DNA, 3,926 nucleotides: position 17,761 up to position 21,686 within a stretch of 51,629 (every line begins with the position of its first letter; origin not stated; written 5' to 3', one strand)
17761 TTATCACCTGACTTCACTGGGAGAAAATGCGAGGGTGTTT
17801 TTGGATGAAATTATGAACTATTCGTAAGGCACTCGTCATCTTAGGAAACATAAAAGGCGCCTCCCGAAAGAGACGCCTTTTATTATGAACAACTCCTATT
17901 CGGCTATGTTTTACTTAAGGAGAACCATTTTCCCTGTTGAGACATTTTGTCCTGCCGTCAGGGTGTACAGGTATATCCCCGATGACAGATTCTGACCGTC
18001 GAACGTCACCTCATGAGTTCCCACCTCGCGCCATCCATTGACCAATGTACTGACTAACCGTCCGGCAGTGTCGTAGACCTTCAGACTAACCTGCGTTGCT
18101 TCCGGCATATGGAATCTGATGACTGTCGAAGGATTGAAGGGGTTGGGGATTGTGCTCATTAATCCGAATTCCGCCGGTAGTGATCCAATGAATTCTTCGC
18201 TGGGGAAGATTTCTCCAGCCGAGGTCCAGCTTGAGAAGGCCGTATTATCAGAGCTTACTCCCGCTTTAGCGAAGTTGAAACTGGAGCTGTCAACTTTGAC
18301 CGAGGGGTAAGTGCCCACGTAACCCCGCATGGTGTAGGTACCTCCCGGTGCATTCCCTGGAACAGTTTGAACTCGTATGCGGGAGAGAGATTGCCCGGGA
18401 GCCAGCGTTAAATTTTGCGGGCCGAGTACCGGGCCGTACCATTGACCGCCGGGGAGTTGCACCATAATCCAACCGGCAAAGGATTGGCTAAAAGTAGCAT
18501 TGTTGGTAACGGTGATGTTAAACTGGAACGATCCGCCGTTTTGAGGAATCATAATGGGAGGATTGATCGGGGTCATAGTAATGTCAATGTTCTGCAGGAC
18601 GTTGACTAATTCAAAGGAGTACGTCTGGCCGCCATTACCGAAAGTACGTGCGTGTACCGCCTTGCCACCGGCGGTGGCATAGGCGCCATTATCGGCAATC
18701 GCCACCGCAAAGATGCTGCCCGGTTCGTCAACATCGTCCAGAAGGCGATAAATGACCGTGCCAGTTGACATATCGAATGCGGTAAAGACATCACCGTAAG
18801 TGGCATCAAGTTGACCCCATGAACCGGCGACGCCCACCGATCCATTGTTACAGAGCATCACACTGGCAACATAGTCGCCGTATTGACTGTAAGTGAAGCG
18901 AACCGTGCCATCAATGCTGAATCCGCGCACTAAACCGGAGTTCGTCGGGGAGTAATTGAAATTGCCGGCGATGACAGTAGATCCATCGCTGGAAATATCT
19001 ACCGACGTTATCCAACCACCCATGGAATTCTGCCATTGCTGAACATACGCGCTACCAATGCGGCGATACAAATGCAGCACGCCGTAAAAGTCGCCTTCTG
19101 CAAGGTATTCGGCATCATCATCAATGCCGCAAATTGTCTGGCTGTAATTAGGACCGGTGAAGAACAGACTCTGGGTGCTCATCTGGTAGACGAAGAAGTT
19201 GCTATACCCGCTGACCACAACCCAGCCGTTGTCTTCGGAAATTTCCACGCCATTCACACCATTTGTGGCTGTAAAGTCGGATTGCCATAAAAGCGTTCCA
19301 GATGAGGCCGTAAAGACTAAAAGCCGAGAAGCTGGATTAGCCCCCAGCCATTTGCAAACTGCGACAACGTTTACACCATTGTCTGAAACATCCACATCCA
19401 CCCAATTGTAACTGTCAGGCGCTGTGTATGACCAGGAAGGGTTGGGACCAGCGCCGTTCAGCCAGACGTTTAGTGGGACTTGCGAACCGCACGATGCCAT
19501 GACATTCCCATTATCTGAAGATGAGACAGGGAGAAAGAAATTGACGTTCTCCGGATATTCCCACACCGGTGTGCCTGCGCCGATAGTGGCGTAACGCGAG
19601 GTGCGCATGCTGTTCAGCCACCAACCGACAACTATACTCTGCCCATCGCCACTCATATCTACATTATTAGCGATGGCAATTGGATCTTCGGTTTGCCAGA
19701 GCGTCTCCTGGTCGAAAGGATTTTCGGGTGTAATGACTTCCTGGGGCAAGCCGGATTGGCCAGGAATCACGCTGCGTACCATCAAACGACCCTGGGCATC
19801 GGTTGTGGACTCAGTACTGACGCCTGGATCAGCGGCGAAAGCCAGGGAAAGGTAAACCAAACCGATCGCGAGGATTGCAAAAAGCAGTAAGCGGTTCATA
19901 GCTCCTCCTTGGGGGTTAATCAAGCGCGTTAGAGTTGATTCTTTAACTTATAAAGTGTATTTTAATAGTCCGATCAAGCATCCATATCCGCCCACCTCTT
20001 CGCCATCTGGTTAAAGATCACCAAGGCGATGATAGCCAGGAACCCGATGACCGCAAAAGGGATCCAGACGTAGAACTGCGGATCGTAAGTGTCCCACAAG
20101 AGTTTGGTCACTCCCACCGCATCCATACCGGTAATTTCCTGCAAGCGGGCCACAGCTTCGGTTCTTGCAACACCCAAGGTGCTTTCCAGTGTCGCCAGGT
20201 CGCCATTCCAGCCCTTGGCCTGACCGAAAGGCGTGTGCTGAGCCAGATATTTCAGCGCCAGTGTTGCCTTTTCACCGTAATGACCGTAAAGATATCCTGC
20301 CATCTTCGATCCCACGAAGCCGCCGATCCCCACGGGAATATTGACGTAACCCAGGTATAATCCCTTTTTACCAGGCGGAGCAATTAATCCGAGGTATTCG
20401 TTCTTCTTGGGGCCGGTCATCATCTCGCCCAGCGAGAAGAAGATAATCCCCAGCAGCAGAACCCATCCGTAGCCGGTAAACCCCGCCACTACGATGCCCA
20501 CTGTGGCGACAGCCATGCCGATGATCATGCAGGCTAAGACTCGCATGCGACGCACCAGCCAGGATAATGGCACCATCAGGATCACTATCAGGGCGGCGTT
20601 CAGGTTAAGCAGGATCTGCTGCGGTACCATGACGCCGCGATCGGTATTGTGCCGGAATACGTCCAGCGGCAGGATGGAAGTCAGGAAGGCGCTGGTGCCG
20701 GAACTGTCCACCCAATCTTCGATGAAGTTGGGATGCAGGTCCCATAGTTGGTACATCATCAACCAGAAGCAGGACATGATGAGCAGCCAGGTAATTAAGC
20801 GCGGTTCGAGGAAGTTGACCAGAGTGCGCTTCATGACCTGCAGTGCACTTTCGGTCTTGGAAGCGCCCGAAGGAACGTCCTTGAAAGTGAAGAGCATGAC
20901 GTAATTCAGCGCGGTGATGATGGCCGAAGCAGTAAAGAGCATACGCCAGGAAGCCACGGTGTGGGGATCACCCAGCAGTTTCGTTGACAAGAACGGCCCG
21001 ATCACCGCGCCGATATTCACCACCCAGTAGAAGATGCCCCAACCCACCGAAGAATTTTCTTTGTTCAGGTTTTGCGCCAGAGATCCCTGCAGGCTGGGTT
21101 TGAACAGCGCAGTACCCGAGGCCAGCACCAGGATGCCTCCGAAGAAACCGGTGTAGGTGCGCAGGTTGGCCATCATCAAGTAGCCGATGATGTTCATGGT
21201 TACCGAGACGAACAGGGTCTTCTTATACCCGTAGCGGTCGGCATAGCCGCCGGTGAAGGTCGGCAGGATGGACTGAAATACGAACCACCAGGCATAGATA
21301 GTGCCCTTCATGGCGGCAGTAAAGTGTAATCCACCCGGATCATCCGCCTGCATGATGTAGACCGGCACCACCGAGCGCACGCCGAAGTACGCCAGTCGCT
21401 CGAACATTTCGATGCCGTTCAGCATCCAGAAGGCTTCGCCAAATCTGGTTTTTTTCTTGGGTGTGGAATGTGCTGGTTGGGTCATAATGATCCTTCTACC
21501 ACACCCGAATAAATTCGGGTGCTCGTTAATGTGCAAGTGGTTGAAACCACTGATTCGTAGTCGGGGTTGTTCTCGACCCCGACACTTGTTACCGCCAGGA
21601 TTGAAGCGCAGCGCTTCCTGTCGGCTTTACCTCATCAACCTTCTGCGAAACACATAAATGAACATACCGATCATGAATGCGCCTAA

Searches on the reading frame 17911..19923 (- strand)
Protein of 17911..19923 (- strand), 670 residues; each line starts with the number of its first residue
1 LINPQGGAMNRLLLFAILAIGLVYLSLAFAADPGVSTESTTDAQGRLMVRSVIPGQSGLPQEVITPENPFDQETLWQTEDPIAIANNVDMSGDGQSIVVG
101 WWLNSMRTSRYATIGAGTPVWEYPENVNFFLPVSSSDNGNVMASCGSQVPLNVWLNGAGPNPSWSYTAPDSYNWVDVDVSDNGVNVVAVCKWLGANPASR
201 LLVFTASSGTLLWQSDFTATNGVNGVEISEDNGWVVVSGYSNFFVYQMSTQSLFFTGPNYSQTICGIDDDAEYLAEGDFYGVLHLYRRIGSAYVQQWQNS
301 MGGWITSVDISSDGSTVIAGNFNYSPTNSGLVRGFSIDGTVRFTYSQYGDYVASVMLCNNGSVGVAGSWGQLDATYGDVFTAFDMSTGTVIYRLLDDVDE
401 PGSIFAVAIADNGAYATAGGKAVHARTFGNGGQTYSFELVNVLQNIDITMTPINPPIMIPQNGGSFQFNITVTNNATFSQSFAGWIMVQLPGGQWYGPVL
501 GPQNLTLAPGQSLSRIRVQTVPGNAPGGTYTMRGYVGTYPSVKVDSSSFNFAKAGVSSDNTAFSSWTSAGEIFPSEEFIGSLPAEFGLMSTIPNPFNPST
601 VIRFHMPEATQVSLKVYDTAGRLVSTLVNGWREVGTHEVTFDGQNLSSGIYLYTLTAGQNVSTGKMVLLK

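Call 4: search_protein_families(library=pfam, proteins=[window:17911-19923:-], max_evalue=0.01)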
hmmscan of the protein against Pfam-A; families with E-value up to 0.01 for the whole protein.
window:17911-19923:- (670 aa): 3 families
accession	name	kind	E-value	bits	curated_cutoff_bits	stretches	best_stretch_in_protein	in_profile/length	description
PF18962.6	Por_Secre_tail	-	7.1e-09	36.3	27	1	593-667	3-74/75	Secretion system C-terminal sorting domain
PF13860.13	FlgD_ig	-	1.2e-06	28.8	27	1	608-658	21-76/79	FlgD Ig-like domain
PF13585.12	CHU_C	-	0.0019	18.7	27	0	607-659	24-75/86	CHU_C Type IX secretion signal domain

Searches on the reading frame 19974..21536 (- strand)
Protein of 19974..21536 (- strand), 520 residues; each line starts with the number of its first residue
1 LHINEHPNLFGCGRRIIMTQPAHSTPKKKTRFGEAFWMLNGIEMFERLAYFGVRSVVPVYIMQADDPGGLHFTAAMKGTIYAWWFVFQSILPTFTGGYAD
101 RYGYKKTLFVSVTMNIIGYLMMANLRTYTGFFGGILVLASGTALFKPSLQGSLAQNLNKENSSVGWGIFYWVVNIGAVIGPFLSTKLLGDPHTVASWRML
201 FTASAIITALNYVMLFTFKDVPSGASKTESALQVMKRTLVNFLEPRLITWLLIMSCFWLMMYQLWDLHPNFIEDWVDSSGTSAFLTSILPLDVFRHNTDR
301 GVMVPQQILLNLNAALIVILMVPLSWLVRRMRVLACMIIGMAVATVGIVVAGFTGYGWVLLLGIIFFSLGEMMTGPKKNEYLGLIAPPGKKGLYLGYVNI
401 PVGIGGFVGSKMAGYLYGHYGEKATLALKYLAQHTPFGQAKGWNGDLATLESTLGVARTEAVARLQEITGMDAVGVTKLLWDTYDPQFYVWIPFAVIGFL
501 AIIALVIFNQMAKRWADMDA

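Call 4: search_protein_families(library=pfam, proteins=[window:19974-21536:-], max_evalue=0.01)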
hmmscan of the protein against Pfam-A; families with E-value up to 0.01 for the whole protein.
window:19974-21536:- (520 aa): 1 family
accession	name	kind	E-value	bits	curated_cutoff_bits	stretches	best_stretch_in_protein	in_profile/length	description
PF07690.21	MFS_1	-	4.2e-31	108.6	33.4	1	48-409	10-346/347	Major Facilitator Superfamily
